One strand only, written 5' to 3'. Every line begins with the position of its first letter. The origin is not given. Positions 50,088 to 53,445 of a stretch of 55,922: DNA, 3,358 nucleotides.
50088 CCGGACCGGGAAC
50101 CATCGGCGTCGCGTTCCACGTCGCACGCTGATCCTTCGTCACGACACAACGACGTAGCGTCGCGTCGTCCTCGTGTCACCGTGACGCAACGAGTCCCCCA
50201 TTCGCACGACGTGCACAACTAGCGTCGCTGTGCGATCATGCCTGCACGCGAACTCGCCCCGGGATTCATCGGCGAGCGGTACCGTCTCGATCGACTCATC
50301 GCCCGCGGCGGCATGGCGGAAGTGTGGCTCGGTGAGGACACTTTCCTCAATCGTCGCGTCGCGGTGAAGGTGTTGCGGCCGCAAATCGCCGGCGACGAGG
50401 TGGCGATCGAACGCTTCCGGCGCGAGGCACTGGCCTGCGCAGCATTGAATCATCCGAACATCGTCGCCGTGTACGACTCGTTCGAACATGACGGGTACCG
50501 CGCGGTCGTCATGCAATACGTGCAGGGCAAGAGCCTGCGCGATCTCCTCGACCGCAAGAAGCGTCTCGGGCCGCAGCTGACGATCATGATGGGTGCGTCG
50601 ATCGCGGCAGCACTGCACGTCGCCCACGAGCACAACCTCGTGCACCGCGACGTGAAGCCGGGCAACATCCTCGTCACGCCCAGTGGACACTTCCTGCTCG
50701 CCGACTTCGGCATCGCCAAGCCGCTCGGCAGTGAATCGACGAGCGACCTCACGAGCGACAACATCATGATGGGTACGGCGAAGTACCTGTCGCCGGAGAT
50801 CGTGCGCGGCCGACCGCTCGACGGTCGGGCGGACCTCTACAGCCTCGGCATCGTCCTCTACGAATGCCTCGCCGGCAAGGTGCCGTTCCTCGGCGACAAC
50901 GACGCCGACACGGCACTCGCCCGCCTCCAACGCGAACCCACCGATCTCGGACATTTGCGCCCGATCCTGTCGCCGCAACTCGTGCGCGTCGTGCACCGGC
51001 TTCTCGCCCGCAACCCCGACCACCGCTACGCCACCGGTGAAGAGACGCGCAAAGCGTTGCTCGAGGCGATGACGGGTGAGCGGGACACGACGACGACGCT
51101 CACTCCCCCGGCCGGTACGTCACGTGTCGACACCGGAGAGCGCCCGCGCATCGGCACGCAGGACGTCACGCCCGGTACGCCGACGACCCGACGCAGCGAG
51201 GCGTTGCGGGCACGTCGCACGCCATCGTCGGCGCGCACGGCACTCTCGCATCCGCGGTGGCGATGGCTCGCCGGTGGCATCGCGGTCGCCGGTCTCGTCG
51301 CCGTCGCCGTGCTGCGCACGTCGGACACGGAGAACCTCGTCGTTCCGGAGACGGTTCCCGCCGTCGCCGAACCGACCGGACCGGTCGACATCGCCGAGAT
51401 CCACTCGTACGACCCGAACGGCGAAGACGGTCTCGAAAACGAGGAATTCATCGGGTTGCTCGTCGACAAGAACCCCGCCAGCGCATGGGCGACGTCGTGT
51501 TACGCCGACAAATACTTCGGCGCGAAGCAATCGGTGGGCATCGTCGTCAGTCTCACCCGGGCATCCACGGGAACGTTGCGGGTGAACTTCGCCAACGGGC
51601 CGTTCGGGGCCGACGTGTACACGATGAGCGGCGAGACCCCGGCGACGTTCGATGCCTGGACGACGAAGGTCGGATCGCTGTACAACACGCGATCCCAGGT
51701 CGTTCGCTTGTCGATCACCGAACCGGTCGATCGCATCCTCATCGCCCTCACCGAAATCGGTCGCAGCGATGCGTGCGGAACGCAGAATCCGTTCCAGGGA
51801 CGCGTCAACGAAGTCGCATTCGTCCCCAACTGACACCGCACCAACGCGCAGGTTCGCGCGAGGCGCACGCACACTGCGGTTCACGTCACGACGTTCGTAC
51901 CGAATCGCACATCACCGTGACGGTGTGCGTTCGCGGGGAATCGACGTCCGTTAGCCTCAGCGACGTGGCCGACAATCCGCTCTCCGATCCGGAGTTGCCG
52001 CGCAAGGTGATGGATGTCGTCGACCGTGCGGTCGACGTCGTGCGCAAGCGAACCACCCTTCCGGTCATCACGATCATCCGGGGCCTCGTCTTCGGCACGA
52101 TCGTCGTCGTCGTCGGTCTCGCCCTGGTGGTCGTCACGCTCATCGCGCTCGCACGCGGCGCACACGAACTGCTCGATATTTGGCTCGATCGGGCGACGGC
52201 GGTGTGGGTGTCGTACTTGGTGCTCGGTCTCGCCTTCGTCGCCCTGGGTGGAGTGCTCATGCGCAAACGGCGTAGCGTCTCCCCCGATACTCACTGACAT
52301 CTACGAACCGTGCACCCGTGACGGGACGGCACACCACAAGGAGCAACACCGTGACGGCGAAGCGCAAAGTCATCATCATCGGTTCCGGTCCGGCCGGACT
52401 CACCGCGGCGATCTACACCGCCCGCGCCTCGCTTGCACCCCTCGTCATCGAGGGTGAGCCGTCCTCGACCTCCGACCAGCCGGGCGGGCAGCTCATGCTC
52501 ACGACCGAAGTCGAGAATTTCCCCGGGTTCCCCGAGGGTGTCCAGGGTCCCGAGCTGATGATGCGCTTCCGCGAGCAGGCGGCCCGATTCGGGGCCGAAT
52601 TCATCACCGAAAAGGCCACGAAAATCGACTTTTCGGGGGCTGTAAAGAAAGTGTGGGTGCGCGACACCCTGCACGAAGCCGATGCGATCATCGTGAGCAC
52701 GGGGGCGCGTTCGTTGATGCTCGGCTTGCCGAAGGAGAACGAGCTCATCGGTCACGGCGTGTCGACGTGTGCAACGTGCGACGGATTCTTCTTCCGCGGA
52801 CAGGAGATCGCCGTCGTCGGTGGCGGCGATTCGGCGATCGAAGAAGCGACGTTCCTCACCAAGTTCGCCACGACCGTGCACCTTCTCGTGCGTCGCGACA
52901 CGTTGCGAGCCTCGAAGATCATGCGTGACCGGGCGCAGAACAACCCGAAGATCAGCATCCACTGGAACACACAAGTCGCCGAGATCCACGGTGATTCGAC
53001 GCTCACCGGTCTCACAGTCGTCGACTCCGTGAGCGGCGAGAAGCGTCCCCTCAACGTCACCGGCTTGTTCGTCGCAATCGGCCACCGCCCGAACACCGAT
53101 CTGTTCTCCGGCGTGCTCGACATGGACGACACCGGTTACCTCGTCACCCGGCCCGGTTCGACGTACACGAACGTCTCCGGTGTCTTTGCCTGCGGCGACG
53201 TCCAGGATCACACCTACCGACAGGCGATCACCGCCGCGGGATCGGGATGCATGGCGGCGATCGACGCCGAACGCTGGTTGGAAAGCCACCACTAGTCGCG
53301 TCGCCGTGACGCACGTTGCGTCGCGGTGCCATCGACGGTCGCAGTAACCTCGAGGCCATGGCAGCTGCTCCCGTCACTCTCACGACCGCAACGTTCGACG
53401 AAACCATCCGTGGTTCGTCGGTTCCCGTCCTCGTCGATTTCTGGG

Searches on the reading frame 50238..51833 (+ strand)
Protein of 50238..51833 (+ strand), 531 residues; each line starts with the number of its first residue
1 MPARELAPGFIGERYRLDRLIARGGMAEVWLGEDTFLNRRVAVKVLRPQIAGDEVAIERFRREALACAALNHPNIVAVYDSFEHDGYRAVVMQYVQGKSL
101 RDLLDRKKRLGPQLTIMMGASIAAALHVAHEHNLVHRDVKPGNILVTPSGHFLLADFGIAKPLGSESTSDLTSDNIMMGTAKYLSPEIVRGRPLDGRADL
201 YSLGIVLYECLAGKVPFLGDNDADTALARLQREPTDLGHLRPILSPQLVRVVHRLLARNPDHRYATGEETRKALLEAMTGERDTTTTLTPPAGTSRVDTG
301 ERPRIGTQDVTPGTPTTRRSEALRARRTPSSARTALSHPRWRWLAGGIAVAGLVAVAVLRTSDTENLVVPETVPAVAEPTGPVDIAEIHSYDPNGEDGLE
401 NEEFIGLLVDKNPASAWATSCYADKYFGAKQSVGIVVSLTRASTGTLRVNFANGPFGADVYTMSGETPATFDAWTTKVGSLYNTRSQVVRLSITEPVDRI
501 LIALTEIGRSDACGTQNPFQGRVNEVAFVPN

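Call 35: search_protein_families(library=pfam, proteins=[window:50238-51833:+], max_evalue=0.001)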
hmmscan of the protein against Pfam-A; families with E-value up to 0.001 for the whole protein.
window:50238-51833:+ (531 aa): 5 families
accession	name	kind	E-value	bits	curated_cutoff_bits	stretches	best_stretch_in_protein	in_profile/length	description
PF00069.31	Pkinase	-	2.3e-47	162.1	31.7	1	15-266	1-254/263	Protein kinase domain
PF07714.23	PK_Tyr_Ser-Thr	-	9.9e-31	107.4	23.1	1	17-231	3-218/258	Protein tyrosine and serine/threonine kinase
PF03109.22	ABC1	-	4.3e-10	39.6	22.9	1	87-171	142-225/244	ABC1 atypical kinase-like domain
PF01636.29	APH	-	3.3e-05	24.2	23.2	0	39-108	21-86/239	Phosphotransferase enzyme family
PF17667.7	Pkinase_fungal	-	0.00046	19.5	24.1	1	121-203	295-379/387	Fungal protein kinase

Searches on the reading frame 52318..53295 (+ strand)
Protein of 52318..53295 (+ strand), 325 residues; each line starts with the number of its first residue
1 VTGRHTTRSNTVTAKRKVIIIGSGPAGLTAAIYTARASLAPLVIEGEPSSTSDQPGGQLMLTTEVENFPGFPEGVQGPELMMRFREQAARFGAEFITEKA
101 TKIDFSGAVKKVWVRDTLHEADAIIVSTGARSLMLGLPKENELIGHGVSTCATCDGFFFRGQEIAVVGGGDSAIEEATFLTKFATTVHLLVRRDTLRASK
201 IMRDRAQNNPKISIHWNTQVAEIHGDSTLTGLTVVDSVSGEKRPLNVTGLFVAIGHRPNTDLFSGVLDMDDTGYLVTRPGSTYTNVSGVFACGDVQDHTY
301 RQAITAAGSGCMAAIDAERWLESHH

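Call 35: search_protein_families(library=pfam, proteins=[window:52318-53295:+], max_evalue=0.001)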
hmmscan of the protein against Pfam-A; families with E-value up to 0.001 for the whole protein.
window:52318-53295:+ (325 aa): 10 families
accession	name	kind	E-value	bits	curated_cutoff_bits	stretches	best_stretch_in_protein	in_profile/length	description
PF07992.20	Pyr_redox_2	-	1e-48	166.7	26.1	1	17-310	2-291/291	Pyridine nucleotide-disulphide oxidoreductase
PF00070.33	Pyr_redox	-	1.4e-18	67.6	22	1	164-233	2-78/82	Pyridine nucleotide-disulphide oxidoreductase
PF13738.12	Pyr_redox_3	-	7.3e-18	65.3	30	1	19-293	1-305/305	Pyridine nucleotide-disulphide oxidoreductase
PF01266.30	DAO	-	2.4e-10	40.9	27.9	1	17-60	1-47/353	FAD dependent oxidoreductase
PF00890.30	FAD_binding_2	-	2.1e-05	24.4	20.4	1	18-52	2-38/414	FAD binding domain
PF01946.23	Thi4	-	0.00011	22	26.2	1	14-51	16-54/235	Thi4 family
PF01494.25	FAD_binding_3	-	0.00022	21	22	0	17-47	3-33/349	FAD binding domain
PF13450.12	NAD_binding_8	-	0.00071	20.2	21.9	0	20-48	1-29/68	NAD(P)-binding Rossmann-like domain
PF01134.28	GIDA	-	0.00071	19.2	22.1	0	17-42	1-26/391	Glucose inhibited division protein A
PF13434.12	Lys_Orn_oxgnase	-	0.00095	18.8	21.3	0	116-196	143-225/339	L-lysine 6-monooxygenase/L-ornithine 5-monooxygenase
